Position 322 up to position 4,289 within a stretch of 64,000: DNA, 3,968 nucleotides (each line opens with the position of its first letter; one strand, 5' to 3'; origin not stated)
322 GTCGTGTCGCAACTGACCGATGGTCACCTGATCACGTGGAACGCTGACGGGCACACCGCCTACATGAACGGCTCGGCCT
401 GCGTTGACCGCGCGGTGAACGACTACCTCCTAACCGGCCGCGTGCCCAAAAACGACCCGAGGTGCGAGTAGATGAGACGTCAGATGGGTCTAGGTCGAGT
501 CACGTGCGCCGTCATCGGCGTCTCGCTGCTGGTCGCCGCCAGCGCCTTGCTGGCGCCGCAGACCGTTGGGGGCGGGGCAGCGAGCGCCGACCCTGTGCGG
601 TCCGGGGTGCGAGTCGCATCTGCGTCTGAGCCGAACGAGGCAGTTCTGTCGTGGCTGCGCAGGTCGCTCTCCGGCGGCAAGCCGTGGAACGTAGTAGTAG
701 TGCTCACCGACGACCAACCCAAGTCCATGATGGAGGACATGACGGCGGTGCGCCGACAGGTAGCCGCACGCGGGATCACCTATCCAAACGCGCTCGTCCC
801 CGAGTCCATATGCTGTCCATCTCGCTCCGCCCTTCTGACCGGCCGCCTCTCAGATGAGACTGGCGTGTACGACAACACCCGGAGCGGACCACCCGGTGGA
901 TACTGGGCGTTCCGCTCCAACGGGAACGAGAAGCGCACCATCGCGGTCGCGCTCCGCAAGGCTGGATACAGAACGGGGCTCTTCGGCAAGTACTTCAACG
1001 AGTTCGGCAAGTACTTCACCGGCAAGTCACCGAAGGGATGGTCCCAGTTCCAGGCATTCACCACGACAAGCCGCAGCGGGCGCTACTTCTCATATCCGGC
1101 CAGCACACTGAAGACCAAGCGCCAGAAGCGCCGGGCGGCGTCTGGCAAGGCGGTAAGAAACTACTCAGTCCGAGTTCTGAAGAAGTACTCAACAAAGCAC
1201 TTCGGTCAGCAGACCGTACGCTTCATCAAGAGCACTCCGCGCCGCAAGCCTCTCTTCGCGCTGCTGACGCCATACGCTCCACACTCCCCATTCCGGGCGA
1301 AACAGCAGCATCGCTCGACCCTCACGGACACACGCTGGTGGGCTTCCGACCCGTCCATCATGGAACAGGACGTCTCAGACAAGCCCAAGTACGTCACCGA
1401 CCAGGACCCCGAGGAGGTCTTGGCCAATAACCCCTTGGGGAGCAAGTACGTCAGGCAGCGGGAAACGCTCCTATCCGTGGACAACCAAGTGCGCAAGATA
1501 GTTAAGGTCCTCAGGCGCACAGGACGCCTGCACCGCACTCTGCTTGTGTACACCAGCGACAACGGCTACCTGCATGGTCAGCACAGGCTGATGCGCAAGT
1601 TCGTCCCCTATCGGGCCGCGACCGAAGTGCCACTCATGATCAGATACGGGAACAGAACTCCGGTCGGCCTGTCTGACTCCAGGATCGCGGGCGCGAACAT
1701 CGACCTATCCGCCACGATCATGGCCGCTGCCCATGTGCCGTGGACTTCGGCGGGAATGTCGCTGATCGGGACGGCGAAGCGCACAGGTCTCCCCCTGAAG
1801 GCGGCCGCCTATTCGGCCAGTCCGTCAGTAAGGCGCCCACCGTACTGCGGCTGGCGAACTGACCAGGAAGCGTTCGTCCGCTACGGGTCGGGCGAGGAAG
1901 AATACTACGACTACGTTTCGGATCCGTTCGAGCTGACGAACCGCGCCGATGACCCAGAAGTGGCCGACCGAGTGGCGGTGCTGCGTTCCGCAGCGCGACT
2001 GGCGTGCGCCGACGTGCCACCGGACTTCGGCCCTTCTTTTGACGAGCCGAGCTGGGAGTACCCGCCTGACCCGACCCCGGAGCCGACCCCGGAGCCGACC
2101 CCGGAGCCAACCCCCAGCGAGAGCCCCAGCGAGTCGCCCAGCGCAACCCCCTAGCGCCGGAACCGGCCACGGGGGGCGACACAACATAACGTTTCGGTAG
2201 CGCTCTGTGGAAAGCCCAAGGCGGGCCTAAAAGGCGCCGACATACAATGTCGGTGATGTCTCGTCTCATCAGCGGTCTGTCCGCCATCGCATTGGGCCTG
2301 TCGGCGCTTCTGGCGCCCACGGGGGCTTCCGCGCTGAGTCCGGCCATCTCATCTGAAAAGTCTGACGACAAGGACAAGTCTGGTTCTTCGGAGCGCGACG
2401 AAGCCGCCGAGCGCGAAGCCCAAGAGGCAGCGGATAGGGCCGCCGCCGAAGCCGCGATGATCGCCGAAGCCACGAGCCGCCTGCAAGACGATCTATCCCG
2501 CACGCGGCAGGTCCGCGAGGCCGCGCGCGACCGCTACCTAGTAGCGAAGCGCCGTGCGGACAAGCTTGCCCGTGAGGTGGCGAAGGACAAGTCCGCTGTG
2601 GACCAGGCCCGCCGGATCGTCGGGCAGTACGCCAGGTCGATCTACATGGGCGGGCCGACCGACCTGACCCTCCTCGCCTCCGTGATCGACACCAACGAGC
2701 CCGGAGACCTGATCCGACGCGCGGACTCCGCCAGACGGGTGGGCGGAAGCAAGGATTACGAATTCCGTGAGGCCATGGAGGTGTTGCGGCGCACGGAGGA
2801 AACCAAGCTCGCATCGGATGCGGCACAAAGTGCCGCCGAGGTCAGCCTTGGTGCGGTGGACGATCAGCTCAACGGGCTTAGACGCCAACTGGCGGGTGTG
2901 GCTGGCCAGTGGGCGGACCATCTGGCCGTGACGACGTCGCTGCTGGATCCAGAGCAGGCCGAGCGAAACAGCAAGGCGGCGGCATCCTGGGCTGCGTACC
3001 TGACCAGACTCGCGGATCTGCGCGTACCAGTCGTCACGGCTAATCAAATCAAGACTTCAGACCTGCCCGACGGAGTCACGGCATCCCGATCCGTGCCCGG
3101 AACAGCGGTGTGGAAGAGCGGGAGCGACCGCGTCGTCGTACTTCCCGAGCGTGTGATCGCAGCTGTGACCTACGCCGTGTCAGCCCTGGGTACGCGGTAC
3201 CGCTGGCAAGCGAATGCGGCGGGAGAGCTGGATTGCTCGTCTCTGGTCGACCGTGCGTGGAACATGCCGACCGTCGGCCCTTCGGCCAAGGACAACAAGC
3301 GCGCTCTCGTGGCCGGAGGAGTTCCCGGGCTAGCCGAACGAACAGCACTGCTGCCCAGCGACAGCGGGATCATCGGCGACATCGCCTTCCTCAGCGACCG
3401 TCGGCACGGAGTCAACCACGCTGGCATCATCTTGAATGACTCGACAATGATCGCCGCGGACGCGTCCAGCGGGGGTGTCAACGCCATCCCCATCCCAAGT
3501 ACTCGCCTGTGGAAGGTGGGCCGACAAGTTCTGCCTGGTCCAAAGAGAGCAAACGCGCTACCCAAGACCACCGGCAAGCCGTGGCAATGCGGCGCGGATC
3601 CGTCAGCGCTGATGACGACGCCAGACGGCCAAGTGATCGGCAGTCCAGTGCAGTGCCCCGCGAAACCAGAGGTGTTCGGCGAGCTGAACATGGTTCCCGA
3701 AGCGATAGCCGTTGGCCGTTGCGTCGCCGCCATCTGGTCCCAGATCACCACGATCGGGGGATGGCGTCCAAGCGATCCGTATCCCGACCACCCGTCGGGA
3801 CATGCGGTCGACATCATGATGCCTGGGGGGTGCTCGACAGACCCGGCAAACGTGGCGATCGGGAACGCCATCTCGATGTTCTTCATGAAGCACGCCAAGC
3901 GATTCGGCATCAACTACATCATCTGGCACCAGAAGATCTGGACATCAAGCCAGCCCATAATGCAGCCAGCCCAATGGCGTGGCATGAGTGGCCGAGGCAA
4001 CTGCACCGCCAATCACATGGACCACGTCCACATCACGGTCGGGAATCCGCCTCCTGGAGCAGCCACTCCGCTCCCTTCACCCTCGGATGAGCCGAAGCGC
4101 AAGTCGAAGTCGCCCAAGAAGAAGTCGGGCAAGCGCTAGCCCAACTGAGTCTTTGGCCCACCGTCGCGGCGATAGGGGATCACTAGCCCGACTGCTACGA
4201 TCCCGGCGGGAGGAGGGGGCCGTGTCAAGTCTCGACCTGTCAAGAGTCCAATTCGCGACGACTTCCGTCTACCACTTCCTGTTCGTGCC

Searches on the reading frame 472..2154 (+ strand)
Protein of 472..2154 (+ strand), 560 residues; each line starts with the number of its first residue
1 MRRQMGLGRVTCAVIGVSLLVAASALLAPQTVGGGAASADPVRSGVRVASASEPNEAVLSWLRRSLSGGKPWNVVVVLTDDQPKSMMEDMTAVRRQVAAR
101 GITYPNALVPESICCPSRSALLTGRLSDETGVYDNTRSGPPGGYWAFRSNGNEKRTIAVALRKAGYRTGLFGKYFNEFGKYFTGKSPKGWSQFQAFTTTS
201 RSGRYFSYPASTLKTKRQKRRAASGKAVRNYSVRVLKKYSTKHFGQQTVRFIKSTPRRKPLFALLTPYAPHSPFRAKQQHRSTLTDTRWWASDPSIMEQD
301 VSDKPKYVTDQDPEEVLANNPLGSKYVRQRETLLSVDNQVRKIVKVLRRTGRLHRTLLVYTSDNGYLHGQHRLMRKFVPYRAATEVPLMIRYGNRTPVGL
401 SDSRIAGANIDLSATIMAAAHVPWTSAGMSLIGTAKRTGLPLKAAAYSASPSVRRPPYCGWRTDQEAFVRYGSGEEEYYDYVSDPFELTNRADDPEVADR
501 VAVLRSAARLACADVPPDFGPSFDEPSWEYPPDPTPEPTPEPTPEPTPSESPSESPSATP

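Call 44: find_encoding_contigs(protein=window:472-2154:+, flank=10000, max_places=3)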
Protein window:472-2154:+ (560 aa): 2 contigs read that carry it; 2 places shown.
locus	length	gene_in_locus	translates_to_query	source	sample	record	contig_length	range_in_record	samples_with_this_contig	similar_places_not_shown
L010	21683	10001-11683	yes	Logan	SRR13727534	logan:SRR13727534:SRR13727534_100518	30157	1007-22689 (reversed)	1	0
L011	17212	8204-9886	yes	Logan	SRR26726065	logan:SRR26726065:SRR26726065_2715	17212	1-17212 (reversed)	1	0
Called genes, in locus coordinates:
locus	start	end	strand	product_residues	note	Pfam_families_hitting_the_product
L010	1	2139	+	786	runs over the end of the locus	PF03030:H_PPase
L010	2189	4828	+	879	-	PF01751:Toprim, PF01131:Topoisom_bac, PF13368:Toprim_C_rpt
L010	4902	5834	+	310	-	PF00291:PALP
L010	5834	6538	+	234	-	PF00132:Hexapep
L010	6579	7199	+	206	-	PF02223:Thymidylate_kin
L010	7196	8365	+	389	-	PF13177:DNA_pol3_delta2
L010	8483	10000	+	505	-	PF00561:Abhydrolase_1, PF08386:Abhydrolase_4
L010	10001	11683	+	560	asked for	-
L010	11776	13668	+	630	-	PF00877:NLPC_P60 (weak), PF26571:VldE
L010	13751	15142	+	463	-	PF01654:Cyt_bd_oxida_I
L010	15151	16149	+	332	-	PF02322:Cyt_bd_oxida_II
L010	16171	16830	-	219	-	PF11139:SfLAP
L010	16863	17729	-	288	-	PF00950:ABC-3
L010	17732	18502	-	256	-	PF00005:ABC_tran, PF02463:SMC_N (faint), PF13304:AAA_21 (weak)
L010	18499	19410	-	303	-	PF01297:ZnuA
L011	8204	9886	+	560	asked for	-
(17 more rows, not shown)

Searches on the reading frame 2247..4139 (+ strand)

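Call 47: search_protein_families(library=pfam, proteins=[window:2247-4139:+], max_evalue=0.001)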
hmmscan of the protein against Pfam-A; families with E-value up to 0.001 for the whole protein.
window:2247-4139:+ (630 aa): 1 family
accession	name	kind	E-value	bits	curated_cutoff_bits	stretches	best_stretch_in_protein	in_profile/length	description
PF00877.26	NLPC_P60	-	1.6e-06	28.5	23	1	315-414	1-89/105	NlpC/P60 family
